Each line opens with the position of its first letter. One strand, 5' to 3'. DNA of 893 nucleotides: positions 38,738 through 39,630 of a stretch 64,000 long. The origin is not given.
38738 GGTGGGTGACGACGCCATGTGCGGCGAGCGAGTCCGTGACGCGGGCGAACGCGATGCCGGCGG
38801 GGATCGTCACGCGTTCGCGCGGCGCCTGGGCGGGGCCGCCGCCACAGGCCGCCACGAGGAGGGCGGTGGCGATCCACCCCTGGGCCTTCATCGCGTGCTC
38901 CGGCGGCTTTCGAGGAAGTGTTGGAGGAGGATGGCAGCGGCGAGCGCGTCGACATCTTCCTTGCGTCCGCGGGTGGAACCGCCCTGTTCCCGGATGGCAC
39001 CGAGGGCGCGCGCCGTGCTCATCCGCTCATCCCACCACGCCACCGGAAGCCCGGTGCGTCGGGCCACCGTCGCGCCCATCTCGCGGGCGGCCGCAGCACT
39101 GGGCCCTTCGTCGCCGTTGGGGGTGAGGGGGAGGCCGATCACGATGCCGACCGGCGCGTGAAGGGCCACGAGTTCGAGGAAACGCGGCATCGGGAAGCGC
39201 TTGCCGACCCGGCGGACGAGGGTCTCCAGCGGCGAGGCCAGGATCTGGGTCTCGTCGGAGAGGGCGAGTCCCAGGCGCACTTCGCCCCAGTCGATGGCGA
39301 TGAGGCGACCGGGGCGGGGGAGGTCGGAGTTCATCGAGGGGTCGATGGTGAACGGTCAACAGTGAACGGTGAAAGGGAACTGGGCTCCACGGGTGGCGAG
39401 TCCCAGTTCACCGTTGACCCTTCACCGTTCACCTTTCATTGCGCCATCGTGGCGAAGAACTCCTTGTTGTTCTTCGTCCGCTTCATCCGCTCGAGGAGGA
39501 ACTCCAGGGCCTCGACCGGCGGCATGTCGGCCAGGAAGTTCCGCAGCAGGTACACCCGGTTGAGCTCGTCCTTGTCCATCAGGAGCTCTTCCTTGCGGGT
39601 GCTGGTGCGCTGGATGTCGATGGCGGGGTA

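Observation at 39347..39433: Intergenic palindromes built from tandem GTGAACG-type heptamers (4 full copies plus relics in 64 kb)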

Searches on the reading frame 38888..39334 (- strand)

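Call 16: search_protein_families(library=pfam, proteins=[window:38888-39334:-])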
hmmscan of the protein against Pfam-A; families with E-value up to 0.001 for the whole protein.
window:38888-39334:- (148 aa): 1 family
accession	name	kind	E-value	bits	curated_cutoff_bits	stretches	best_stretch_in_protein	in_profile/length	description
PF03652.20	RuvX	-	5e-34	118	29.2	1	10-142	2-133/134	Holliday junction resolvase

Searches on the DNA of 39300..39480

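Call 86: search_rna_families(source=window, start=39300, end=39480, threshold=evalue, max_evalue=1)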
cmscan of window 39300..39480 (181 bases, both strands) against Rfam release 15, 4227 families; matches with E-value up to 1: 10.
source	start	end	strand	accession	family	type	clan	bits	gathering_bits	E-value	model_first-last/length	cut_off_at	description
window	39347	39433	-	RF03757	mir-6536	Gene; miRNA;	-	26.1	100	0.0021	1-81/81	no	mir-6536 microRNA precursor family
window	39362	39433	-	RF03924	mir-1228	Gene; miRNA;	-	22.9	88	0.075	7-64/73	no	mir-1228 microRNA precursor family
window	39345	39428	+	RF03607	mir-9447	Gene; miRNA;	-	21.8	67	0.035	1-68/68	no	mir-9447 microRNA precursor family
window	39345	39428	-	RF03607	mir-9447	Gene; miRNA;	-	21.6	67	0.041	1-68/68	no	mir-9447 microRNA precursor family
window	39340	39433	+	RF03703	mir-3622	Gene; miRNA;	-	21.3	78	0.089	1-84/84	no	mir-3622 microRNA precursor family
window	39359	39436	+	RF04279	mir-H20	Gene; miRNA;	CL00141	21.2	99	0.069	1-82/82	no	mir-H20 microRNA precursor family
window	39340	39433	+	RF04159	MIR1437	Gene; miRNA;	-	19.6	168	0.24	1-192/192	no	MIR1437 microRNA precursor family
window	39347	39433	-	RF04159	MIR1437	Gene; miRNA;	-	18.8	168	0.35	1-192/192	no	MIR1437 microRNA precursor family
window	39359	39434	-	RF04279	mir-H20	Gene; miRNA;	CL00141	18.2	99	0.36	1-82/82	no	mir-H20 microRNA precursor family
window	39357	39443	-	RF01918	mir-1249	Gene; miRNA;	-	15.5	83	0.78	1-75/75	no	mir-1249 microRNA precursor family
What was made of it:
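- On Any Rfam family: At the element there are only generic miRNA-precursor hairpin matches at 15-26 bits, against thresholds of 67-168 (call 86).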
